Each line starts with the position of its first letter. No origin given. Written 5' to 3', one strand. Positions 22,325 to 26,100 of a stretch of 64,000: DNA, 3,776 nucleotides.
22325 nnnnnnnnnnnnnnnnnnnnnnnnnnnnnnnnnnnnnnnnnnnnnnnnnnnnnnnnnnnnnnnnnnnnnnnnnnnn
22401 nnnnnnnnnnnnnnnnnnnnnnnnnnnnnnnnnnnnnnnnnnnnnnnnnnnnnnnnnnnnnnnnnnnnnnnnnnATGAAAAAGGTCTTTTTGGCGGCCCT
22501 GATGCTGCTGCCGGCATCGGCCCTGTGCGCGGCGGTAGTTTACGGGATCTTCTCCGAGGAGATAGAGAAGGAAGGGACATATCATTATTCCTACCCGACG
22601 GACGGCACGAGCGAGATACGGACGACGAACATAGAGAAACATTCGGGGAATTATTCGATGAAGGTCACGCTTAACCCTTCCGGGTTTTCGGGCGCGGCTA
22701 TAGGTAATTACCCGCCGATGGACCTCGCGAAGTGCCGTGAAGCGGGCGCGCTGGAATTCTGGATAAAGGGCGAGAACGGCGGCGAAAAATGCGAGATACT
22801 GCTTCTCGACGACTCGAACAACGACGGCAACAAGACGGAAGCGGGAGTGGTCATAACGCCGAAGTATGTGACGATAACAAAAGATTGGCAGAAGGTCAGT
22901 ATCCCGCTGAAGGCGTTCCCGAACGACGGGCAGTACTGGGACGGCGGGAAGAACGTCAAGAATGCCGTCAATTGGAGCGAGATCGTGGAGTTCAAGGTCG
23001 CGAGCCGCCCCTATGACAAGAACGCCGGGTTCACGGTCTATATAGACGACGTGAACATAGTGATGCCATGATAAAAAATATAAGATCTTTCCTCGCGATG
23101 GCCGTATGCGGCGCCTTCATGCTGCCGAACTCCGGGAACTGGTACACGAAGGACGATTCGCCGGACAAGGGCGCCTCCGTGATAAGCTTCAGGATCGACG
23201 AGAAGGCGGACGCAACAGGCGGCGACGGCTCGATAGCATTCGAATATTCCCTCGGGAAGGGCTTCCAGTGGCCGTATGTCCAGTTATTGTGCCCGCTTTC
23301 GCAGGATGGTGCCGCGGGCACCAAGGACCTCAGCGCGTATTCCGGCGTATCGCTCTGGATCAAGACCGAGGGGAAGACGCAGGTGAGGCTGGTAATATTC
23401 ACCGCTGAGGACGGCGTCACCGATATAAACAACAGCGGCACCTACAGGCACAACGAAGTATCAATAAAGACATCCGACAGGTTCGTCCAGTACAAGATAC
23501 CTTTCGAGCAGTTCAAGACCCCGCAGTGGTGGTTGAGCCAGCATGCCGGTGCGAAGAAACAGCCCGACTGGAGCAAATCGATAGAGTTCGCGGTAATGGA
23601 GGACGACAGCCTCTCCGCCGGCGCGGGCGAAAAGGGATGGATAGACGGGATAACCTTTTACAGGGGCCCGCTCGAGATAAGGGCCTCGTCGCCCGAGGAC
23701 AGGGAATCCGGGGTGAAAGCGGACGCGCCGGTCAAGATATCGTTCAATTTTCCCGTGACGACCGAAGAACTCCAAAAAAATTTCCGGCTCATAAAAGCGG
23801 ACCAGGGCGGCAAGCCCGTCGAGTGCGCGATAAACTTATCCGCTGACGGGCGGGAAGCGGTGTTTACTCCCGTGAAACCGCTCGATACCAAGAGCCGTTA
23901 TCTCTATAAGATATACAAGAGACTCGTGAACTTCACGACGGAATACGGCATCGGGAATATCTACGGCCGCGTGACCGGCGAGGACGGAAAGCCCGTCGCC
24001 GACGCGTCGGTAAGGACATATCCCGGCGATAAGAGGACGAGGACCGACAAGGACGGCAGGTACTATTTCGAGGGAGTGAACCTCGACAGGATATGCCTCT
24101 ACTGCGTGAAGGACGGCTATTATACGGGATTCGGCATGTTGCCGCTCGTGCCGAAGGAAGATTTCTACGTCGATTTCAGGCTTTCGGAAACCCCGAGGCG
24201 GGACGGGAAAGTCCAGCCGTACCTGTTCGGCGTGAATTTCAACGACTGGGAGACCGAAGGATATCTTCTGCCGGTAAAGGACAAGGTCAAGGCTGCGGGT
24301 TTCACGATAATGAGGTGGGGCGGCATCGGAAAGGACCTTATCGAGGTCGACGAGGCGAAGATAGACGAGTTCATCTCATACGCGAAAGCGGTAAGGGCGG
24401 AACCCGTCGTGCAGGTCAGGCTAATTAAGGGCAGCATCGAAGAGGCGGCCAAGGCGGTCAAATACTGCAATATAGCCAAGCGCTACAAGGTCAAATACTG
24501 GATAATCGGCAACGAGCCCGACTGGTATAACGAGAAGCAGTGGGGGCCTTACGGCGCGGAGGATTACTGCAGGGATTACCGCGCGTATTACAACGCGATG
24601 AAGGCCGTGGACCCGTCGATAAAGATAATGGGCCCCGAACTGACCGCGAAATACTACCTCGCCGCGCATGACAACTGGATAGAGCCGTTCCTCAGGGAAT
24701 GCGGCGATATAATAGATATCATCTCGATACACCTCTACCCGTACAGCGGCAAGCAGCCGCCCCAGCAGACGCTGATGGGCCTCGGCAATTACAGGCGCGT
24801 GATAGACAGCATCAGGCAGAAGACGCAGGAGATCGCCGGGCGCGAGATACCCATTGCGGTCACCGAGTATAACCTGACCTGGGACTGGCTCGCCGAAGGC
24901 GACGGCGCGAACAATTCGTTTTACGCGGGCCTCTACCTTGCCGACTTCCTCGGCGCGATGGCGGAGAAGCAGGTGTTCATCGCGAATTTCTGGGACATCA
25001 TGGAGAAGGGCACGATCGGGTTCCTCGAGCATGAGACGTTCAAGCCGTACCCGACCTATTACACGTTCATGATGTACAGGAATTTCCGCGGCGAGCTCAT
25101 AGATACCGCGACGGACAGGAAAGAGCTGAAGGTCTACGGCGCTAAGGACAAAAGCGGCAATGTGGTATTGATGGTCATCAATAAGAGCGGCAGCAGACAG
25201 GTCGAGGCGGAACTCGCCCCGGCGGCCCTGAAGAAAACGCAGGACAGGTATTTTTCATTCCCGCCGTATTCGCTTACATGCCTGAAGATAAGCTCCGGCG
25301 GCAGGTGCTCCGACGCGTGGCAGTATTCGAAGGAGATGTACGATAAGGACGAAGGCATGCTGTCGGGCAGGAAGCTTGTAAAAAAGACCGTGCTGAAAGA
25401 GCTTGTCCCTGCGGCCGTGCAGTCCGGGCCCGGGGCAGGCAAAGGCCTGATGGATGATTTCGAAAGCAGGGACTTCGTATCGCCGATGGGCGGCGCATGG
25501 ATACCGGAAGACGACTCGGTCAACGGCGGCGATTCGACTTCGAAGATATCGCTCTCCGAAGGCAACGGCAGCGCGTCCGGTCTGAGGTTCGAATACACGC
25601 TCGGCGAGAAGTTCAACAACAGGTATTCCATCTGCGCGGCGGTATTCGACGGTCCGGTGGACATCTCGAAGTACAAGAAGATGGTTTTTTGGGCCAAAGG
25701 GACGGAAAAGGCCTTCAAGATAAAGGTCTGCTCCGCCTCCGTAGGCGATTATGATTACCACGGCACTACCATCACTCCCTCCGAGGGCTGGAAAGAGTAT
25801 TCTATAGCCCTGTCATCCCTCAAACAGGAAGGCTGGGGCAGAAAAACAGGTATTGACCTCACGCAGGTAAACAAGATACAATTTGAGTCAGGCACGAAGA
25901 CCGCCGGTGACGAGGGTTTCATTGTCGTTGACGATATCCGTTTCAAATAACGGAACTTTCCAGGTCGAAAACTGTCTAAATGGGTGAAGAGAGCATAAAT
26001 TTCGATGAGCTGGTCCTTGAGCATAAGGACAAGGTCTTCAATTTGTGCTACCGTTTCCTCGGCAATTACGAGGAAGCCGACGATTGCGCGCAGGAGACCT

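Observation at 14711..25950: Paralogous family of CBM-like beta-sandwich domains (7 copies in 6 proteins), one delivered by PEP-CTERM/exosortase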

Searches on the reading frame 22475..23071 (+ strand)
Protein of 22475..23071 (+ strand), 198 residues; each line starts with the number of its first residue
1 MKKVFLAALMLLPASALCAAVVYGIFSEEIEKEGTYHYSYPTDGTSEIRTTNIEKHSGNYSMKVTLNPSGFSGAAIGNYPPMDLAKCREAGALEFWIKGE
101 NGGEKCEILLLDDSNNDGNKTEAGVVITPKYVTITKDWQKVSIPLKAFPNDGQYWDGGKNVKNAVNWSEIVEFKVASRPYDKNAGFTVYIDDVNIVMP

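Call 3: search_protein_families(library=pfam, proteins=[window:22475-23071:+], max_evalue=0.1)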
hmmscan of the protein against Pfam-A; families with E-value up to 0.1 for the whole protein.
window:22475-23071:+ (198 aa): 5 families
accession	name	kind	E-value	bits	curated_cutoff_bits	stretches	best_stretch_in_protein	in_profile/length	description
PF21582.3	CBM30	-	2e-16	60.9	27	1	72-153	57-139/170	Carbohydrate binding domain 30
PF03425.19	CBM_11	-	2.5e-08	34.6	27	1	26-176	18-163/182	Carbohydrate binding domain (family 11)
PF18329.7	SGBP_B_XBD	-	0.00022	21.8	26.4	1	92-196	96-185/186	Surface glycan-binding protein B xyloglucan binding domain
PF18559.7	Exop_C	-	0.0061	16.8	26.1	1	45-153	23-129/155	Galactose-binding domain-like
PF02018.23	CBM_4_9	-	0.045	14.6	25.9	0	26-142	5-113/136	Carbohydrate binding domain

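Call 4: search_protein_families(library=ncbifam, proteins=[window:22475-23071:+], max_evalue=0.1)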
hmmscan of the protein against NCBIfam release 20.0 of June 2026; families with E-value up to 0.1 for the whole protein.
window:22475-23071:+ (198 aa): 2 families
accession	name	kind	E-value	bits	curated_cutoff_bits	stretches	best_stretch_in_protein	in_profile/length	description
NF038128.1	choice_anch_J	domain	0.023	14.9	30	1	86-149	71-134/162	choice-of-anchor J domain-containing protein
NF033603.1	mini-MOMP_1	subfamily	0.024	14.4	75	1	1-45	1-45/63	mini-MOMP protein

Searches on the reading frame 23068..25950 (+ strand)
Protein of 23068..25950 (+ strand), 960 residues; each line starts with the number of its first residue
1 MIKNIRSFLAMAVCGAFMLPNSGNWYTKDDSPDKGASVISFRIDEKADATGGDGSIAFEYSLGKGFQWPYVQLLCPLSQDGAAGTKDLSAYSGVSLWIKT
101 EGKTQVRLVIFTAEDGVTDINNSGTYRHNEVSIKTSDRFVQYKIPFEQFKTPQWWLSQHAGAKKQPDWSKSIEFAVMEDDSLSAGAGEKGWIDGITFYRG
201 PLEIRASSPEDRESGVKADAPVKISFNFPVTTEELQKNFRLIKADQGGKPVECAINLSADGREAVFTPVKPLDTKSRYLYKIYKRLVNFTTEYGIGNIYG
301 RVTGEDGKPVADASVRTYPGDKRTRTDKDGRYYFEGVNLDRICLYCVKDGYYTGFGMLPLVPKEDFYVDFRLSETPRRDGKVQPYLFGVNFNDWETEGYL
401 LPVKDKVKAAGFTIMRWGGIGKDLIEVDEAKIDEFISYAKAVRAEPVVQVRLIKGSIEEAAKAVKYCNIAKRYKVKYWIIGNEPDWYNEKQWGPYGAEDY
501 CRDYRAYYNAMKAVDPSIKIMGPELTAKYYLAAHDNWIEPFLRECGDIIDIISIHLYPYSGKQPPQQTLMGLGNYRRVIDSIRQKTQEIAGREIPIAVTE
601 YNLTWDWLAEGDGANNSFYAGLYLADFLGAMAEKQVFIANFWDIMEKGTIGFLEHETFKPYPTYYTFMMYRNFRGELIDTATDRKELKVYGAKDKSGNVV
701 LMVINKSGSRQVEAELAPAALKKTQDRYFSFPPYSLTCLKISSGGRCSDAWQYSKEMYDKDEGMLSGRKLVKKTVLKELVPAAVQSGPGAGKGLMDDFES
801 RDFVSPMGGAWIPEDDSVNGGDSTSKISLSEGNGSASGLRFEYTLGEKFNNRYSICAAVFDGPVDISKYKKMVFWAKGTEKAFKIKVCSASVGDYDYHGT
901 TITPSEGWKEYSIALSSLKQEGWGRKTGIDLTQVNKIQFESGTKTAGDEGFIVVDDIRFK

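Call 3: search_protein_families(library=pfam, proteins=[window:23068-25950:+], max_evalue=0.1)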
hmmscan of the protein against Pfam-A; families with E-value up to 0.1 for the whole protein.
window:23068-25950:+ (960 aa): 7 families
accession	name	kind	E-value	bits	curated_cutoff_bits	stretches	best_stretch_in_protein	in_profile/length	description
PF08547.18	CIA30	-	2.8e-12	47.4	24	1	811-948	12-152/157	Complex I intermediate-associated protein 30 (CIA30)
PF13205.12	Big_5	-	4.8e-09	37.3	23.6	1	201-283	4-84/105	Bacterial Ig-like domain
PF13620.12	CarboxypepD_reg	-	3.4e-08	34.2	32.3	1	298-372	2-81/82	Carboxypeptidase regulatory-like domain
PF01229.23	Glyco_hydro_39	-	3.3e-07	29.9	26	1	475-606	147-276/472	Glycosyl hydrolases family 39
PF15976.11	CooC_C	-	0.052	14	29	0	295-335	16-54/93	CS1-pili formation C-terminal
PF13715.12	CarbopepD_reg_2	-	0.081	13.4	32.2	0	298-338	1-42/88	CarboxypepD_reg-like domain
PF17133.9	DUF5108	-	0.083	13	27.4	0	87-193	2-107/226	Domain of unknown function (DUF5108)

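Call 4: search_protein_families(library=ncbifam, proteins=[window:23068-25950:+], max_evalue=0.1)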
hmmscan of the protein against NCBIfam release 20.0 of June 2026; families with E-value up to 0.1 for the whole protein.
window:23068-25950:+ (960 aa): 1 family
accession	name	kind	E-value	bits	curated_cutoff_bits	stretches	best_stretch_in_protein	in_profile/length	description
NF051901.1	ArabsyFurArfAAgro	equivalog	2e-11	43.5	625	1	426-603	100-294/502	arabinosylfuranosidase ArfA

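Call 39: search_solved_structures(query=window:23068-25950:+, max_evalue=0.01)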
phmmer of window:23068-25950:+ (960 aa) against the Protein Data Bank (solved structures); distinct sequences matched with E-value up to 0.01: 26.
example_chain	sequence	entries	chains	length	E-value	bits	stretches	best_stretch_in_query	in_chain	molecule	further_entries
3s2c_A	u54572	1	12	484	8.5e-13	50.5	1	430-676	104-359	Alpha-N-arabinofuranosidase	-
4atw_A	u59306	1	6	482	9.6e-13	50.3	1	430-676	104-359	ALPHA-L-ARABINOFURANOSIDASE DOMAIN PROTEIN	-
3ug3_A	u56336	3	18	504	1.1e-12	50.1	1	430-676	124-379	Alpha-L-arabinofuranosidase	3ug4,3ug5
8i0a_A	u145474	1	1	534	3e-08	35.4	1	431-565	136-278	alpha-L-arabinofuranosidase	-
9o25_A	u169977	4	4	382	9.8e-07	30.4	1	463-690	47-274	Heparanase 50 kDa subunit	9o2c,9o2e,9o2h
9o27_A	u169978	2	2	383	9.8e-07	30.4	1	463-690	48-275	Heparanase 50 kDa subunit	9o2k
9o1r_A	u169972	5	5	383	9.8e-07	30.4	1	463-690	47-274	Heparanase 50 kDa subunit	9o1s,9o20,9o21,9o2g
9o1t_A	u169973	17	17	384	9.9e-07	30.4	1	463-690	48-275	Heparanase 50 kDa subunit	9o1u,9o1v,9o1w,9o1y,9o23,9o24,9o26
9o22_A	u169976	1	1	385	1e-06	30.4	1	463-690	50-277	Heparanase 50 kDa subunit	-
9o1x_A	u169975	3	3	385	1e-06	30.4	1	463-690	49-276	Heparanase 50 kDa subunit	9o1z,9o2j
7rg8_A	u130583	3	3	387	1e-06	30.4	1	463-690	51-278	Heparanase 50 kDa subunit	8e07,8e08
5o7z_A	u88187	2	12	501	3.6e-06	28.6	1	424-563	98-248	Intracellular exo-alpha-(1->5)-L-arabinofuranosidase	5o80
5l9z_A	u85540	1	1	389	8.5e-06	27.3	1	460-722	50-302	Heparanase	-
7pr7_A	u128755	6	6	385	9.5e-06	27.2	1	460-722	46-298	Heparanase 50 kDa subunit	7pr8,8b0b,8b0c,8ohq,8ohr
7yi7_A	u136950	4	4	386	9.5e-06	27.2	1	460-722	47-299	Heparanase 50 kDa subunit | Heparanase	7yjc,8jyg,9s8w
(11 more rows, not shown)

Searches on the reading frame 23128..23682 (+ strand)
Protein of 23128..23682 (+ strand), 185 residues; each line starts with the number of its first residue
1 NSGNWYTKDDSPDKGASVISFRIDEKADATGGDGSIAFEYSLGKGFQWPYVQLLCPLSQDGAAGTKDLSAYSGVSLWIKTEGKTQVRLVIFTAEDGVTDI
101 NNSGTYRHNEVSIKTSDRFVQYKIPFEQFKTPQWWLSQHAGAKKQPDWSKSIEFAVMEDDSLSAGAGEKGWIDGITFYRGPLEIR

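Call 56: find_homologous_proteins(query=window:23128-23682:+, max_evalue=0.001)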
Query window:23128-23682:+ (185 aa): 1 proteins with E <= 0.001 among 110 candidates.
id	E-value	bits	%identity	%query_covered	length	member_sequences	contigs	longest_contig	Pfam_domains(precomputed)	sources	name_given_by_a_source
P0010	4.3e-104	364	87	100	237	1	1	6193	-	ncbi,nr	ncbi:MAG: CIA30 family protein, partial [Candidatus Omnitrophica bacterium]|nr:CIA30 family protein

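Call 64: predict_structure(alignment_id=A4)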
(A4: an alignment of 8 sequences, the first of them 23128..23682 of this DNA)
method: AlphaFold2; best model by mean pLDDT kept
length: 185 residues; sequences in the alignment: 8
mean_pLDDT: 70.6   pTM: 0.73
mean pLDDT of the five models: 70.6, 68.5, 65.5, 64.9, 62.6
residues with pLDDT >= 90: 14; 70-90: 83; 50-70: 72; < 50: 16
segments of 3 or more residues with pLDDT < 50: 1-3, 60-62, 183-185
pLDDT, mean of each block of 10 residues (from residue 1): 51 55 63 62 56 59 67 88 81 67 70 88 92 82 81 77 64 80 45
secondary structure, 60 per line:
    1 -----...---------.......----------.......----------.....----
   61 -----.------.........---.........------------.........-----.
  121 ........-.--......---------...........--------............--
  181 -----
elements in order: E6-8 E18-24 E35-41 E52-56 E73-81 E85-93 E106-114 E120-125 H133-138 E151-158 E167-178

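Call 66: fold_search(model_id=the predicted structure, library=pdb)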
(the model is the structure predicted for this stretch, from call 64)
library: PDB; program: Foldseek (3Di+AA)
matches with E <= 10: 1452; with E <= 0.001: 55
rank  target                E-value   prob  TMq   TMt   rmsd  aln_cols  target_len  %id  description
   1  1v0a                  1.3e-08  1.00  0.64  0.69   4.0       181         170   16  Family 11 Carbohydrate-Binding Module of cellulosomal cellulase Lic26A-Cel5E of Clostridium thermocellum (released 2005-01-12)
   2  6r31_A                1.6e-08  1.00  0.64  0.69   4.0       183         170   17  Family 11 Carbohydrate-Binding Module from Clostridium thermocellum in complex with beta-1,3-1,4-mixed-linked tetrasac (released 2020-02-05)
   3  6r3m_A                3.4e-08  1.00  0.65  0.69   3.9       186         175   18  Family 11 Carbohydrate-Binding Module from Clostridium thermocellum in complex with beta-1,3-1,4-mixed-linked tetrasac (released 2020-02-05)
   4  2lro_MODEL_1_A        7.7e-07  1.00  0.64  0.68   4.2       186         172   17  Solution structure, dynamics and binding studies of CtCBM11 (released 2013-02-06)
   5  1wzx_A                1.7e-06  1.00  0.55  0.58   4.9       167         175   13  Crystal Structure of Family 30 Carbohydrate Binding Module. (released 2005-03-22)
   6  1wzx_B                2.7e-06  1.00  0.60  0.63   4.0       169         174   13  Crystal Structure of Family 30 Carbohydrate Binding Module. (released 2005-03-22)
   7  1wmx_A                2.7e-06  1.00  0.61  0.65   4.6       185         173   12  Crystal Structure of Family 30 Carbohydrate Binding Module (released 2004-08-03)
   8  1wmx_B                3.0e-06  1.00  0.62  0.59   4.1       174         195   11  Crystal Structure of Family 30 Carbohydrate Binding Module (released 2004-08-03)
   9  2c24_B                3.9e-06  1.00  0.58  0.61   4.2       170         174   11  FAMILY 30 CARBOHYDRATE-BINDING MODULE OF CELLULOSOMAL CELLULASE CEL9D- CEL44B OF CLOSTRIDIUM THERMOCELLUM (released 2005-11-22)
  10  2c24_A                5.1e-06  1.00  0.57  0.61   4.2       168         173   11  FAMILY 30 CARBOHYDRATE-BINDING MODULE OF CELLULOSOMAL CELLULASE CEL9D- CEL44B OF CLOSTRIDIUM THERMOCELLUM (released 2005-11-22)
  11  7zkq_A                5.6e-06  1.00  0.66  0.57   4.1       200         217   12  Early Pp module assembly intermediate of complex I (released 2022-11-23)
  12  7zkp_A                1.8e-05  1.00  0.65  0.56   5.0       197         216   14  Late assembly intermediate of the proximal proton pumping module of complex I with assembly factors NDUFAF1 and CIA84 (released 2022-11-23)
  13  1wky                  2.5e-05  1.00  0.47  0.21   5.8       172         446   13  Crystal structure of alkaline mannanase from Bacillus sp. strain JAMB-602: catalytic domain and its Carbohydrate Binding (released 2005-06-15)
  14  9cyn_A                2.5e-05  1.00  0.47  0.42   8.4       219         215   12  Flagellar filament sheath protein FlaA1 (released 2026-03-18)
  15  9cyn_B                3.1e-05  1.00  0.48  0.43   7.2       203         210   10  Flagellar filament sheath protein FlaA1 (released 2026-03-18)
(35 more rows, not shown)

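Call 87: search_protein_families(library=ncbifam, proteins=[L011:8333-9172:+, L011:9148-9798:+, L011:10001-10678:+, L011:10768-11838:+, L011:7483-8331:+, L011:6608-7480:+, L011:6140-6607:+], max_evalue=0.001)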
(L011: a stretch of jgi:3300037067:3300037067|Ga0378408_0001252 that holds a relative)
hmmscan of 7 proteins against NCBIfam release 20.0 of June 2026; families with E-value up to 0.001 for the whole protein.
L011:8333-9172:+ (279 aa): 18 families
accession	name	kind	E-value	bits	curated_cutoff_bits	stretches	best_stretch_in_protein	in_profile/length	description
TIGR03109.2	exosort_XrtA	exception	2.2e-49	168.2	208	1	11-270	5-258/261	exosortase A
NF038142.1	exosort_XrtW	exception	3e-45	154.5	425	1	10-275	6-269/494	exosortase W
TIGR04152.1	exosort_VPLPA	exception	4e-45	154.8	400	1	37-272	9-243/486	VPLPA-CTERM-specific exosortase XrtD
TIGR02602.1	8TM_EpsH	subfamily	2.6e-43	148.3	105.55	1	36-271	8-240/241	exosortase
NF035943.2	exosort_XrtV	exception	3.6e-39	134.7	313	1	11-272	7-267/270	exosortase V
TIGR03113.1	exosort_XrtB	exception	8e-32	110.9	275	1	9-271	3-264/268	exosortase B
TIGR04178.1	exo_archaeo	signature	1.1e-16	60.9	23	1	177-271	2-95/97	exosortase/archaeosortase family protein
NF033770.1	exosort_XrtT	exception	8.3e-15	54.3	250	1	18-244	11-241/472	exosortase T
TIGR04151.1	exosort_VPDSG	exception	1.3e-13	51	300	1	10-247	30-276/306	VPDSG-CTERM-specific exosortase XrtC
TIGR04489.1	exosort_XrtO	exception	2.4e-12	46.4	250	1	23-241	8-229/451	exosortase O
NF033464.1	cyanoexo_CrtC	exception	4.7e-12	46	225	1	10-235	8-240/278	cyanoexosortase C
TIGR04476.1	exosort_XrtN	exception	3.6e-10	39.5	200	1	16-259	7-237/406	exosortase N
TIGR03763.1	cyanoexo_CrtA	exception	1.4e-09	37.9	150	1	35-237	29-226/260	cyanoexosortase A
TIGR03762.1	archaeo_artC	exception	2.7e-09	37.3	100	1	17-264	6-267/274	archaeosortase C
NF046081.1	exosort_XrtX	exception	1.4e-06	28.4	170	1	141-259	35-150/168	exosortase X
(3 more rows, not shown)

L011:9148-9798:+ (216 aa): 5 families
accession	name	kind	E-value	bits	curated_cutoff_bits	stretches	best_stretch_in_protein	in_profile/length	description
TIGR02914.1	EpsI_fam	equivalog_domain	7.8e-27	93.9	42.8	1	39-216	2-174/174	exosortase C-terminal domain/associated protein EpsI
TIGR04152.1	exosort_VPLPA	exception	1.4e-23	83.7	400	1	6-216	277-485/486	VPLPA-CTERM-specific exosortase XrtD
NF038142.1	exosort_XrtW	exception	5.2e-16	58.1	425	1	6-216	296-494/494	exosortase W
NF045609.1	EpsI_type_B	exception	9e-15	54.7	220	1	7-213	4-211/221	exosortase-associated protein EpsI, B-type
NF045608.2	EpsI_type_V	exception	1.3e-11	44.3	228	1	5-213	2-209/218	exosortase-associated protein EpsI, V-type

L011:10001-10678:+ (225 aa): 6 families
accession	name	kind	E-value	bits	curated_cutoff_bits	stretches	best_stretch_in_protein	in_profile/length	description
NF038129.1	PEP_NF038129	equivalog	1.5e-08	34.7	65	1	96-223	68-193/194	NF038129 family PEP-CTERM protein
NF033554.9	floc_PepA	equivalog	5.8e-08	32.8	80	1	40-224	82-261/261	flocculation-associated PEP-CTERM protein PepA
NF038120.1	PEP_CTERM_QFxxD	subfamily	1.2e-06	28.6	80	1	186-219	179-212/215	NF038120 family PEP-CTERM protein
NF038125.1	PEP_CTERM_THxN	subfamily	1e-05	25.3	85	1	181-222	206-245/246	THxN family PEP-CTERM protein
TIGR02595.1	PEP_CTERM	domain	7e-05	23.4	16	1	200-224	1-24/24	PEP-CTERM sorting domain-containing protein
NF038118.1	PEP_CTERM_CCXG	equivalog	0.00038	20.2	90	1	188-223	164-199/199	CCXG family PEP-CTERM protein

L011:10768-11838:+ (356 aa): 4 families
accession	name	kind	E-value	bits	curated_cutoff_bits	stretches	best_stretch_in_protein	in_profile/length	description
NF033554.9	floc_PepA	equivalog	6.9e-07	29.3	80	1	330-348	235-253/261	flocculation-associated PEP-CTERM protein PepA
NF038125.1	PEP_CTERM_THxN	subfamily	0.00037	20.1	85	0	330-348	221-239/246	THxN family PEP-CTERM protein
NF038129.1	PEP_NF038129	equivalog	0.00049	20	65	0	303-348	143-187/194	NF038129 family PEP-CTERM protein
NF041538.1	PEP_EDSA_1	subfamily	0.00072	19.3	100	0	329-348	281-300/307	EDSAP-1 family PEP-CTERM protein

L011:7483-8331:+ (282 aa): 8 families
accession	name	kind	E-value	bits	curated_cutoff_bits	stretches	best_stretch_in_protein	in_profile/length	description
TIGR02795.1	tol_pal_ybgF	equivalog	2.4e-22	79.8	90.1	2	53-148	17-111/119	tol-pal system protein YbgF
TIGR03302.1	OM_YfiO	subfamily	2e-16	60.3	81.4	2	10-151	6-136/239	outer membrane protein assembly factor BamD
NF008068.0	PRK10803.1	equivalog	1.7e-11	44.6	383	2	54-151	159-255/263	cell division protein CpoB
NF052312.1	T9SS_PorW_SprE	equivalog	5.2e-10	38.6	250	1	77-197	218-337/716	type IX secretion system periplasmic lipoprotein PorW/SprE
NF008757.0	PRK11788.1-5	equivalog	1.3e-06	27.9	363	1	75-279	107-296/388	lipopolysaccharide assembly protein LapB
TIGR02917.1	PEP_TPR_lipo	equivalog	1.3e-05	23.3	312.2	0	157-270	601-707/899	XrtA/PEP-CTERM system TPR-repeat protein PrsT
NF008755.0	PRK11788.1-3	equivalog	0.00016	21.2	430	0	77-276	110-293/388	lipopolysaccharide assembly protein LapB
TIGR00540.1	TPR_hemY_coli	hypoth_equivalog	0.00025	20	142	0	72-136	323-382/385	heme biosynthesis-associated TPR protein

L011:6608-7480:+ (290 aa): 0 families

L011:6140-6607:+ (155 aa): 0 families

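Call 97: search_protein_families(library=pfam, proteins=[L011:10768-11838:+, L011:10001-10678:+, L015:6020-6679:+], max_evalue=0.1)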
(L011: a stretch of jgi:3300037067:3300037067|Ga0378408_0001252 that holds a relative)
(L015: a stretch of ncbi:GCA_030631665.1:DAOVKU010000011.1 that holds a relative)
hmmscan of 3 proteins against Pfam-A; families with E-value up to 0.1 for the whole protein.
L011:10768-11838:+ (356 aa): 2 families
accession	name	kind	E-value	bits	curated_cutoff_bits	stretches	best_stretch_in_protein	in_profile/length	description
PF02156.21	Glyco_hydro_26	-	1.6e-05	24.9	20.2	1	151-237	162-248/311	Glycosyl hydrolase family 26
PF07589.16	PEP-CTERM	-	0.00013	22.4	20.7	1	331-348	1-19/24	PEP-CTERM motif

L011:10001-10678:+ (225 aa): 1 family
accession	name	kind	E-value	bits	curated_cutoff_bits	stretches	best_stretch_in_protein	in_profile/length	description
PF07589.16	PEP-CTERM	-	1.2e-06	28.7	20.7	1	199-219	1-21/24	PEP-CTERM motif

L015:6020-6679:+ (219 aa): 2 families
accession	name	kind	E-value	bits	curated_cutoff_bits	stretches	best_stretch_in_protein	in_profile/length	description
PF07589.16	PEP-CTERM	-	7e-06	26.4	20.7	1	195-217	2-24/24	PEP-CTERM motif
PF00905.27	Transpeptidase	-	0.093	12.3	22.1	0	132-192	13-73/299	Penicillin binding protein transpeptidase domain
